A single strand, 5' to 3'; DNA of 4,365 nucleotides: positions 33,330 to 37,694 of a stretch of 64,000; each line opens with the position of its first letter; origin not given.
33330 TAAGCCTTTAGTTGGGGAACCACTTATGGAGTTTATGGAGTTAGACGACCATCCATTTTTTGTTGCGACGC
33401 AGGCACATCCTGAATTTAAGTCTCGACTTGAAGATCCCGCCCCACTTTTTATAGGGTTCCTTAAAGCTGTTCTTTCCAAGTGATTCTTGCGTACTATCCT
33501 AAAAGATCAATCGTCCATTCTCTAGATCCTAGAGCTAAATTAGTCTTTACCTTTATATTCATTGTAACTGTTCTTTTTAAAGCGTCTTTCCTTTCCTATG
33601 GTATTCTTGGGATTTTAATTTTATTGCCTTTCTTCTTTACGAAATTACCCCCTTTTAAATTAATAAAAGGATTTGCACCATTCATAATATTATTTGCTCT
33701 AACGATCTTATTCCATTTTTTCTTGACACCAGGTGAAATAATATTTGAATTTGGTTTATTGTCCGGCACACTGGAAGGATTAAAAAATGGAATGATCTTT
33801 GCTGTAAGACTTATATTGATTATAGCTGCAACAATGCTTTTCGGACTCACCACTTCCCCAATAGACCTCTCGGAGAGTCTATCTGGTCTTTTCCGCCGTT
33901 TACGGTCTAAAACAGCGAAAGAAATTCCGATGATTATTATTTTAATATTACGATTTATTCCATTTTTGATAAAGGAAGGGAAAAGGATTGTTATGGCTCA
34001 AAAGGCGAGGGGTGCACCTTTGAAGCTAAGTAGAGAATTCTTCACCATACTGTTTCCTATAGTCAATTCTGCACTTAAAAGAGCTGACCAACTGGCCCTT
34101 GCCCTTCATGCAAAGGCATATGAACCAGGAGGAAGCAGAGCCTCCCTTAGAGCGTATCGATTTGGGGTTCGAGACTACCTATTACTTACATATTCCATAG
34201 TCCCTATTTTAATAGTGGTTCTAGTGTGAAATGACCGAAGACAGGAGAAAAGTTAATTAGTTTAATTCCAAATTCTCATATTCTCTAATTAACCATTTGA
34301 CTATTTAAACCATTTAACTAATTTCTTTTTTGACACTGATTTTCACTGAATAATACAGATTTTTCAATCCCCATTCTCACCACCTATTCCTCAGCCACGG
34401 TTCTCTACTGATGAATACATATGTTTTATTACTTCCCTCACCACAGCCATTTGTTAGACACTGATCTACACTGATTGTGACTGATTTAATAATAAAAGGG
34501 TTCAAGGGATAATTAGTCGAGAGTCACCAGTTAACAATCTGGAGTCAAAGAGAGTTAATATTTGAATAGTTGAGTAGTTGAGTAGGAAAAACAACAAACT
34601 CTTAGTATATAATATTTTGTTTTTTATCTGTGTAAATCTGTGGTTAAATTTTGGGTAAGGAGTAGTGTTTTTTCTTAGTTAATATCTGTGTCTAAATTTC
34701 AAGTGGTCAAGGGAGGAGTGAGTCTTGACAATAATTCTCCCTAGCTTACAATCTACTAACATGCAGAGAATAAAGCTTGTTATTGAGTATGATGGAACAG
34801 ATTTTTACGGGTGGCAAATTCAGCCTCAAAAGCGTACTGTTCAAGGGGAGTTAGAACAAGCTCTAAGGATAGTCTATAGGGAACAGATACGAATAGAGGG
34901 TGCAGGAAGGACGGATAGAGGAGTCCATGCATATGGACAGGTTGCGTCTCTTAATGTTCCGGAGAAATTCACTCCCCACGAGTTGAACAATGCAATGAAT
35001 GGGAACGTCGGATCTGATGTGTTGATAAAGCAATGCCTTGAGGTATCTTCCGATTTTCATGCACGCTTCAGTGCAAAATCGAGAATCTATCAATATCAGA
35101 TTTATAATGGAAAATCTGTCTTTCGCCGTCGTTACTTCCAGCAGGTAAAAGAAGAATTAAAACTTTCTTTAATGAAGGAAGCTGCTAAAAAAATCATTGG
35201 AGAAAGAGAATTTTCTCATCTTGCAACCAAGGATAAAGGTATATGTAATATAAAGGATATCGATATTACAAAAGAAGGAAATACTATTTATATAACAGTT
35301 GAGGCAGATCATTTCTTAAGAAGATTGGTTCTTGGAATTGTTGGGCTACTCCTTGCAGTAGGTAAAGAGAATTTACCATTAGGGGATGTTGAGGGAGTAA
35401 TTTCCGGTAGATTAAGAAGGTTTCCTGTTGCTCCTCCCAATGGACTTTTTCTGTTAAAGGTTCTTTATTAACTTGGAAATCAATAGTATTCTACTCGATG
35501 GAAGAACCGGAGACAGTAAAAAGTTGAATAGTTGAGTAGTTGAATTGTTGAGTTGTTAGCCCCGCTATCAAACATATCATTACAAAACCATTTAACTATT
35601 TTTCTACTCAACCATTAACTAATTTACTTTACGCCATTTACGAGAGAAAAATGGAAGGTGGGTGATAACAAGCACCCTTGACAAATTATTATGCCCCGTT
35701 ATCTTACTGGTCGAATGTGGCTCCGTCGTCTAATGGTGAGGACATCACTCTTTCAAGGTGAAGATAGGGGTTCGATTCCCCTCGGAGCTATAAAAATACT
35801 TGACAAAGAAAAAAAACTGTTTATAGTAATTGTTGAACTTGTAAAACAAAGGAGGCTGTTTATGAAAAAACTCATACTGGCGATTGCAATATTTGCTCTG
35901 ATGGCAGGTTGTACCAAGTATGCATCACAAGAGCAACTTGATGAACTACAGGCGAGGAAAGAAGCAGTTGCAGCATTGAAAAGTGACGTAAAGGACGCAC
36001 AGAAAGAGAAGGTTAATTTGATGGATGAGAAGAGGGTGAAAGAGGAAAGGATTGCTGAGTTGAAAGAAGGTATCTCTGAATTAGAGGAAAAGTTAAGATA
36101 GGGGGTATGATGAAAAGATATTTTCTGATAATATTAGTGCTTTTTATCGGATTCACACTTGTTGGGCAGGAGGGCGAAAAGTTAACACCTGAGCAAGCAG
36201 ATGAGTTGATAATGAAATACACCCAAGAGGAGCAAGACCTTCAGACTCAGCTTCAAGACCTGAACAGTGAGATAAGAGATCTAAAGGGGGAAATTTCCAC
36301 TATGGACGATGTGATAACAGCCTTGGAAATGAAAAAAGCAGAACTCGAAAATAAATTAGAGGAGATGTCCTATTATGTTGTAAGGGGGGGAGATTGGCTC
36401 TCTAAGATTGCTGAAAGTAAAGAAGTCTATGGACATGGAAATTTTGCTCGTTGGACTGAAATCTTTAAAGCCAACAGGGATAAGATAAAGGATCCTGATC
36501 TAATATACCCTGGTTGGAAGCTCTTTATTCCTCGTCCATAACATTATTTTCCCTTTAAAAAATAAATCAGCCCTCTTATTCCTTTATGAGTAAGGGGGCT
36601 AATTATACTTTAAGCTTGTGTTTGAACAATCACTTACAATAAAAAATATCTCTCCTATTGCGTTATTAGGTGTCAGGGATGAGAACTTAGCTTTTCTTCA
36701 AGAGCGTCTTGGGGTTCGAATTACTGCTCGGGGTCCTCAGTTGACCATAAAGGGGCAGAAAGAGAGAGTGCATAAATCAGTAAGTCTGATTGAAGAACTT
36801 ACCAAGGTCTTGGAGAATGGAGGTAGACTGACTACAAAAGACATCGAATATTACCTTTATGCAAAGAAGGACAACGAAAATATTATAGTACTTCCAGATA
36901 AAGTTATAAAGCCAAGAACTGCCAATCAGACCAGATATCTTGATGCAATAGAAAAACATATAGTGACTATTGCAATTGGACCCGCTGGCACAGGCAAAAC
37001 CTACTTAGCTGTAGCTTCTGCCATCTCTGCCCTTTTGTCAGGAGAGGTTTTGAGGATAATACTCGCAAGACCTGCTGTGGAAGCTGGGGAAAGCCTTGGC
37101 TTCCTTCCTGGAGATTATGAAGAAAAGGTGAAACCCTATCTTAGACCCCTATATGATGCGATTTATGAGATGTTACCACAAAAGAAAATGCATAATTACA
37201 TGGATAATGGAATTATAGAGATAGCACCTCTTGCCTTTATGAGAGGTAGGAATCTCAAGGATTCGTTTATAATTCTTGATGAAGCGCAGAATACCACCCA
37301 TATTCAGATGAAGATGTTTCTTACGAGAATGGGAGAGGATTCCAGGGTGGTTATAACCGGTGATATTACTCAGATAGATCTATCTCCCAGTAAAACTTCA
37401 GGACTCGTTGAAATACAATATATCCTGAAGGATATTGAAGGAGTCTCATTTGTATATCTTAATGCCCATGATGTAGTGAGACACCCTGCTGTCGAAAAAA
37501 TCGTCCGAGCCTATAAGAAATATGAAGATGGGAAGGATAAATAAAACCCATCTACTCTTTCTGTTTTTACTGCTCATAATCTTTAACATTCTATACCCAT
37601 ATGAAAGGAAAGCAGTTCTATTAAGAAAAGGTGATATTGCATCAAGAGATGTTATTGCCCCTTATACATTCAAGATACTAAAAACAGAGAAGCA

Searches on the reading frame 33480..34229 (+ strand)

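Call 69: search_protein_families(library=pfam, proteins=[window:33480-34229:+], max_evalue=0.00001)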
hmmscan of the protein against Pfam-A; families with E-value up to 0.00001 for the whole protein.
window:33480-34229:+ (249 aa): 1 family
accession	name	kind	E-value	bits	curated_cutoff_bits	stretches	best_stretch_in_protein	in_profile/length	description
PF02361.21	CbiQ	-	1e-30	107.5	25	1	9-216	2-210/216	Cobalt transport protein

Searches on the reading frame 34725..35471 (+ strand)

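Call 69: search_protein_families(library=pfam, proteins=[window:34725-35471:+], max_evalue=0.00001)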
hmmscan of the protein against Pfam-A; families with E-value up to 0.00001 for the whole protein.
window:34725-35471:+ (248 aa): 1 family
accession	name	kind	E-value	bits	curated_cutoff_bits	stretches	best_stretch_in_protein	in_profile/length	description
PF01416.25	PseudoU_synth_1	-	7.7e-25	87.9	23.3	2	20-115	3-107/108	tRNA pseudouridine synthase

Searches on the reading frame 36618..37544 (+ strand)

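Call 69: search_protein_families(library=pfam, proteins=[window:36618-37544:+], max_evalue=0.00001)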
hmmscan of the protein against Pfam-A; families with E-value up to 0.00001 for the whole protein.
window:36618-37544:+ (308 aa): 3 families
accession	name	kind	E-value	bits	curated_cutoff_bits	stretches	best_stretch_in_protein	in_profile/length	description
PF02562.22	PhoH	-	3.2e-92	308.1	27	1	97-300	2-205/205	PhoH-like protein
PF13245.12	AAA_19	-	1.5e-07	32.1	25.1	1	113-253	10-129/134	AAA domain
PF13604.12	AAA_30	-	3.2e-07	30.7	27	1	103-253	5-128/191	AAA domain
